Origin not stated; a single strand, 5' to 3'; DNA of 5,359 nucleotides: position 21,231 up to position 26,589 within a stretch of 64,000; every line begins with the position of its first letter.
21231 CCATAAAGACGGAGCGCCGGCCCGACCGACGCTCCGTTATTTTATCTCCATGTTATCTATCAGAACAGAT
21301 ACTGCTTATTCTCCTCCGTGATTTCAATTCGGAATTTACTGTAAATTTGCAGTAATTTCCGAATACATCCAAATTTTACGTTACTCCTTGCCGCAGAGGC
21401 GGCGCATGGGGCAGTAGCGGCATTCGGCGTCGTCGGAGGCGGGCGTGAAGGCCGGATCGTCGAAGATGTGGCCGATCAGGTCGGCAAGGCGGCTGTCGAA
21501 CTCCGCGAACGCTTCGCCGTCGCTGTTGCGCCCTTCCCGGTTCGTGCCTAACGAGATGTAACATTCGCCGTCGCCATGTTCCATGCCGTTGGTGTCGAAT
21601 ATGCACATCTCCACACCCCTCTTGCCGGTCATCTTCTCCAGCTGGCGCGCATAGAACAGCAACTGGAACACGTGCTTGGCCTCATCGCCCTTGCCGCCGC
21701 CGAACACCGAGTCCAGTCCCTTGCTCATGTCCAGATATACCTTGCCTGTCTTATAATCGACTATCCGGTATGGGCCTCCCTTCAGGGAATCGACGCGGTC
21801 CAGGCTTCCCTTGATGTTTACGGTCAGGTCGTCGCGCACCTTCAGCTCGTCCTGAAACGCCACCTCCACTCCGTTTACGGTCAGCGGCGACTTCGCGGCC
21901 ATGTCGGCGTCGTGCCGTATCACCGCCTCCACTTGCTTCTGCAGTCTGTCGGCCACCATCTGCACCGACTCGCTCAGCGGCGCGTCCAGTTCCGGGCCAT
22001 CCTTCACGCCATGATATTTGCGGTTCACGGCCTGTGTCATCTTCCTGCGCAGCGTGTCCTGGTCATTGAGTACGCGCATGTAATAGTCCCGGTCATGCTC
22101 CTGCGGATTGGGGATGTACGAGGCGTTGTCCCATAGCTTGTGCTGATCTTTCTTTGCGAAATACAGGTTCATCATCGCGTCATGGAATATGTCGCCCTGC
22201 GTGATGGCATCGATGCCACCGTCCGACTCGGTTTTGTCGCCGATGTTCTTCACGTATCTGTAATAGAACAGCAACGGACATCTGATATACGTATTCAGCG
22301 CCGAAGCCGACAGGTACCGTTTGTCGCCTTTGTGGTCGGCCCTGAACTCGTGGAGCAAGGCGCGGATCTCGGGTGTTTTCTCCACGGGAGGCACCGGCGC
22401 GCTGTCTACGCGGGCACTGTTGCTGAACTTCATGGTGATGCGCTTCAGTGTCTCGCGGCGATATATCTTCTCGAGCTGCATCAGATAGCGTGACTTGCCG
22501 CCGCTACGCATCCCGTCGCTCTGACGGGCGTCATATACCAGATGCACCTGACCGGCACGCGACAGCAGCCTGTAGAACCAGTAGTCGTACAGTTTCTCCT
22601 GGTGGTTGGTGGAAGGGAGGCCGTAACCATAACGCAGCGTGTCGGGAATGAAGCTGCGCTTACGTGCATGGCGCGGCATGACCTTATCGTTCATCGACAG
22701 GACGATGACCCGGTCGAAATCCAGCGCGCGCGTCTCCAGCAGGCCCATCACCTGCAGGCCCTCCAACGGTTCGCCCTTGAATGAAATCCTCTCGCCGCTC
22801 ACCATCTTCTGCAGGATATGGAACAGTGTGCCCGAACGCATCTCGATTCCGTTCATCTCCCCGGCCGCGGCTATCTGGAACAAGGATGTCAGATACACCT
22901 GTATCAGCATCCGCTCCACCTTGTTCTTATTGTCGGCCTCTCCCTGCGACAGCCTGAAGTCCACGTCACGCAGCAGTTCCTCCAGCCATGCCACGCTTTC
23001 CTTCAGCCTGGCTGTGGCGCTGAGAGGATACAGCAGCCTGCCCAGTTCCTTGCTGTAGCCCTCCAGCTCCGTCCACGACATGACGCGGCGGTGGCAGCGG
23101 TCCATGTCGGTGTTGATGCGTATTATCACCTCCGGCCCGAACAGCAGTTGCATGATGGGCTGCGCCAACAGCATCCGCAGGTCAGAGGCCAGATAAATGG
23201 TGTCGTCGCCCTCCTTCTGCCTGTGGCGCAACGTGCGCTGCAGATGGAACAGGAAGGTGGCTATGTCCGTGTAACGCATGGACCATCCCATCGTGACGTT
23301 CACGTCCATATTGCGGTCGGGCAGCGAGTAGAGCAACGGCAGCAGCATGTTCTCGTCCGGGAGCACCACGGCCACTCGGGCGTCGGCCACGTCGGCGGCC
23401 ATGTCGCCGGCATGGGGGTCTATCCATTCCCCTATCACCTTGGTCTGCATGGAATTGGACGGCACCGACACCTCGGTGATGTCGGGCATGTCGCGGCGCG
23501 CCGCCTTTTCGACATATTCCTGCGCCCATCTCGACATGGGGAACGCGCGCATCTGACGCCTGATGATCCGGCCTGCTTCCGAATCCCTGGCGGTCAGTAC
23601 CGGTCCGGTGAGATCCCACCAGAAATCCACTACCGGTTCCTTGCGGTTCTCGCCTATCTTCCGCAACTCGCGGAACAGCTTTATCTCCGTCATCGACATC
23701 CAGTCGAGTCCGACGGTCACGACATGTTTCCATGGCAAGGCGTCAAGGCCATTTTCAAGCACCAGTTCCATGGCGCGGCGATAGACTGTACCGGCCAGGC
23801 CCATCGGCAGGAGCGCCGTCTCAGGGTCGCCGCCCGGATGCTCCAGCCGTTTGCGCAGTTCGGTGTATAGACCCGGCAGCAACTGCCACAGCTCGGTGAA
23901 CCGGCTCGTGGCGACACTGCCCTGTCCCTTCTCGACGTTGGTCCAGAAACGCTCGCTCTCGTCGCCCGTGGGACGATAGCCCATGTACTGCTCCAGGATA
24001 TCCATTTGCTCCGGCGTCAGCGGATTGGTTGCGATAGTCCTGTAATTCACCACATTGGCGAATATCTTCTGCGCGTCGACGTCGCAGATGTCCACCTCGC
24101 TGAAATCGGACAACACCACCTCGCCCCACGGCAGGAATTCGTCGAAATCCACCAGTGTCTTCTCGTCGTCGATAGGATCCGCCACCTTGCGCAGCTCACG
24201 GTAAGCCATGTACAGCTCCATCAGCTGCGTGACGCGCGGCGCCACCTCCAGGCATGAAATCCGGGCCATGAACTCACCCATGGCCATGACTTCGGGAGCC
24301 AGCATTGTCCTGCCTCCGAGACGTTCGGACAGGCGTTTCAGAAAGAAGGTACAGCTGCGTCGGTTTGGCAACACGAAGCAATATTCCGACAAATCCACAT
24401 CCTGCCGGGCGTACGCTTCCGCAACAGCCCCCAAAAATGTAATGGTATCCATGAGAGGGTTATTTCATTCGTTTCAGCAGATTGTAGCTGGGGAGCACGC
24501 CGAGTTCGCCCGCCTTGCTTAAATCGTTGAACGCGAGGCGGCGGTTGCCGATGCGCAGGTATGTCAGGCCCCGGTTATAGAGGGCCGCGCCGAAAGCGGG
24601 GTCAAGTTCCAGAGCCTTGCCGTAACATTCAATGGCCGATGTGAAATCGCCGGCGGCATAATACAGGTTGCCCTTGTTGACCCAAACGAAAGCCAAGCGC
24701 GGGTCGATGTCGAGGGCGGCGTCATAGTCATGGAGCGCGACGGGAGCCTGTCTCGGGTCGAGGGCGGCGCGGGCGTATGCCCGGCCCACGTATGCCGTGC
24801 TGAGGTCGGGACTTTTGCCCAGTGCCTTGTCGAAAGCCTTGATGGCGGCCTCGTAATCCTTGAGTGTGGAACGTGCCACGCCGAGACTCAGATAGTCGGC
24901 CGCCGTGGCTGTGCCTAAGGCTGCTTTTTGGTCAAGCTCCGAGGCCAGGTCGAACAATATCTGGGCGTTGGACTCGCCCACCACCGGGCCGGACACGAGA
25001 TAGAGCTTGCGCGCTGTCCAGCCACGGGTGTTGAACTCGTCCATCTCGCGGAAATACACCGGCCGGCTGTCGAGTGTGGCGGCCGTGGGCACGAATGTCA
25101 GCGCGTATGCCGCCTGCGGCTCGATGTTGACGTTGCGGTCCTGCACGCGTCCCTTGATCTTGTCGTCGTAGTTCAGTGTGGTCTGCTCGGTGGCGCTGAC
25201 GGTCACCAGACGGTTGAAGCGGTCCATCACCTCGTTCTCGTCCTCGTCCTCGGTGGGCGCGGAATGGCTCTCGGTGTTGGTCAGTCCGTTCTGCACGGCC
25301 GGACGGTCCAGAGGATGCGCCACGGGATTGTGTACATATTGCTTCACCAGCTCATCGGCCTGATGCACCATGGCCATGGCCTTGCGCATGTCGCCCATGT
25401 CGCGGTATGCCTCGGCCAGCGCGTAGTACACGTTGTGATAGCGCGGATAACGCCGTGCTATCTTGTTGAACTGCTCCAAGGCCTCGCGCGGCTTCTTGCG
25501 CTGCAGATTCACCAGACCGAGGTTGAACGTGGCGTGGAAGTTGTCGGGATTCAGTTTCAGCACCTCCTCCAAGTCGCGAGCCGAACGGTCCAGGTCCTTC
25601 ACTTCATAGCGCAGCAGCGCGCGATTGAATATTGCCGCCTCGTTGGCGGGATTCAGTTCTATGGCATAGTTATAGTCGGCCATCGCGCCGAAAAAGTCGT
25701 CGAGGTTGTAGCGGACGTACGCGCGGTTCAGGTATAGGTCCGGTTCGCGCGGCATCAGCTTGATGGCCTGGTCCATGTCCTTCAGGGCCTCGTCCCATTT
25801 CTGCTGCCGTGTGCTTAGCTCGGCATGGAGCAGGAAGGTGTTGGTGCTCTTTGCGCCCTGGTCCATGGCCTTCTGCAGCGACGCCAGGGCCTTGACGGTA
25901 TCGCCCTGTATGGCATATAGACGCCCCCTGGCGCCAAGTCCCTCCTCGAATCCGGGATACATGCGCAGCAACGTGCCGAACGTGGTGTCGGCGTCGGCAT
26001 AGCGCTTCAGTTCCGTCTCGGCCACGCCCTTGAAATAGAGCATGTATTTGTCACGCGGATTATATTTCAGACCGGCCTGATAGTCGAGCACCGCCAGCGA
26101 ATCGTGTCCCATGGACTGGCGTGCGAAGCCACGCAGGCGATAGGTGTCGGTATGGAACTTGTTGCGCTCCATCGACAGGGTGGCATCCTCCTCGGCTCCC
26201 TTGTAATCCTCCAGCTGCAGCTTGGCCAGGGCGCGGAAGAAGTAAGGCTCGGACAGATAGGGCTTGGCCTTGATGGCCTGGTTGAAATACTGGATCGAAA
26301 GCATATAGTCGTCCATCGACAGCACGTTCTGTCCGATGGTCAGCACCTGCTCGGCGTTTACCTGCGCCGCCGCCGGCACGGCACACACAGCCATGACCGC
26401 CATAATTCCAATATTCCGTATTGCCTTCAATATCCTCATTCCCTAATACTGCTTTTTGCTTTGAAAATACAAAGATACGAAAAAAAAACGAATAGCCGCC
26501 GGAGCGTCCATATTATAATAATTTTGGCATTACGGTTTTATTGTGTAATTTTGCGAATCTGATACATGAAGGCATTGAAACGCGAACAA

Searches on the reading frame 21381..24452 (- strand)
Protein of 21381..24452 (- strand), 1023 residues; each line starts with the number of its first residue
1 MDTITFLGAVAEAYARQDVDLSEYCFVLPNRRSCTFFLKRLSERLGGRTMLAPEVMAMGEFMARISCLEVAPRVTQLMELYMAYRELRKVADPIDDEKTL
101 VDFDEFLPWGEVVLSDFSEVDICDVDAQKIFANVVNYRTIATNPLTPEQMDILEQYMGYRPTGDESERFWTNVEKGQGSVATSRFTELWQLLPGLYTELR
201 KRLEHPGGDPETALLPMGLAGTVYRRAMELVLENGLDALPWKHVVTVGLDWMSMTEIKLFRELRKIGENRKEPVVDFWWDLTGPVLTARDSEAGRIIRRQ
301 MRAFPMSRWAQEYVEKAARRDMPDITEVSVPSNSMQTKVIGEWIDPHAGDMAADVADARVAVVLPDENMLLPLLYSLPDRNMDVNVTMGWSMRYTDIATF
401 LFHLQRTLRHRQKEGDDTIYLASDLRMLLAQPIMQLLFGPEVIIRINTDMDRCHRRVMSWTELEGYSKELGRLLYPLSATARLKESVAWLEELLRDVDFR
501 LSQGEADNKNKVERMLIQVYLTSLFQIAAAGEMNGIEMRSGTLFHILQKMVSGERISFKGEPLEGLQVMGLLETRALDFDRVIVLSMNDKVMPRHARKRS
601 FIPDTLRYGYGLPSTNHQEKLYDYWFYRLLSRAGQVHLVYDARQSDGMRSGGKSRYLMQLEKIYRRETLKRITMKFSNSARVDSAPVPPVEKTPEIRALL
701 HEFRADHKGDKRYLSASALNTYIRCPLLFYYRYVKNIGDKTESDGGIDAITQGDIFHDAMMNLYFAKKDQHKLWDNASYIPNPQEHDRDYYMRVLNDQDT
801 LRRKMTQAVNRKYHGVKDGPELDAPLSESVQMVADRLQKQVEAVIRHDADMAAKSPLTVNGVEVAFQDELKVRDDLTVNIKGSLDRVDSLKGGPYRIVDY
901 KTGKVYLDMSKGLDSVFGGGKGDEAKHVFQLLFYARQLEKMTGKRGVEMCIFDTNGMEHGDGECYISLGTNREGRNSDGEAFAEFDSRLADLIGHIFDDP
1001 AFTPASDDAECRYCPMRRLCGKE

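Call 80: search_protein_families(library=pfam, proteins=[window:21381-24452:-], max_evalue=0.00001)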
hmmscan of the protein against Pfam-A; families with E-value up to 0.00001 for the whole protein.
window:21381-24452:- (1023 aa): 1 family
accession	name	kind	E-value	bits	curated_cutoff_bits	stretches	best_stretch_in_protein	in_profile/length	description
PF12705.13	PDDEXK_1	-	2e-29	103.7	22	1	714-1020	2-246/247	PD-(D/E)XK nuclease superfamily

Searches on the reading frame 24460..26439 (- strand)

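Call 80: search_protein_families(library=pfam, proteins=[window:24460-26439:-], max_evalue=0.00001)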
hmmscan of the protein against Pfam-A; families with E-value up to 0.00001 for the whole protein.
window:24460-26439:- (659 aa): 17 families
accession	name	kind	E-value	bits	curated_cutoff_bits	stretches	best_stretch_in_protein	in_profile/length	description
PF07719.23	TPR_2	-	3.3e-43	142.7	27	1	583-615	1-33/34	Tetratricopeptide repeat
PF00515.34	TPR_1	-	6.6e-41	136.9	27.8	1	583-615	1-33/34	Tetratricopeptide repeat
PF13432.12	TPR_16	-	2.5e-31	108.2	32.7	2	272-333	2-63/65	Tetratricopeptide repeat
PF13414.12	TPR_11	-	1.8e-30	104.8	26.8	1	590-631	1-42/42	TPR repeat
PF13181.12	TPR_8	-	4.8e-30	101.6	25.7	1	585-615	3-33/34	Tetratricopeptide repeat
PF13371.12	TPR_9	-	1.1e-27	96.2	35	1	210-276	6-72/73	Tetratricopeptide repeat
PF13431.12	TPR_17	-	4.6e-23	80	24.4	0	605-632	1-28/34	Tetratricopeptide repeat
PF13424.12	TPR_12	-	5.1e-19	68.7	30.1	0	583-643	3-64/77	Tetratricopeptide repeat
PF14559.12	TPR_19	-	1.1e-17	64.6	25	0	312-363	2-53/68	Tetratricopeptide repeat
PF13428.12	TPR_14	-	4.2e-16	58.3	23.5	0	585-623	3-41/44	Tetratricopeptide repeat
PF13174.12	TPR_6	-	4.7e-15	55.6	26.3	0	305-332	4-31/33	Tetratricopeptide repeat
PF23914.1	TPR_CcmH_CycH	-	9.3e-12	45.5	42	0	244-332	61-152/158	Cytochrome c-type biogenesis protein H TPR domain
PF13176.12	TPR_7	-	2.6e-10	40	27.9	0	586-614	2-30/36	Tetratricopeptide repeat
PF12569.14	NatA_aux_su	-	1.4e-08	34.6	33.3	0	175-246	202-271/515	N-terminal acetyltransferase A, auxiliary subunit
PF12895.13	ANAPC3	-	1e-07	32.6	27.2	0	175-220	33-77/82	Anaphase-promoting complex, cyclosome, subunit 3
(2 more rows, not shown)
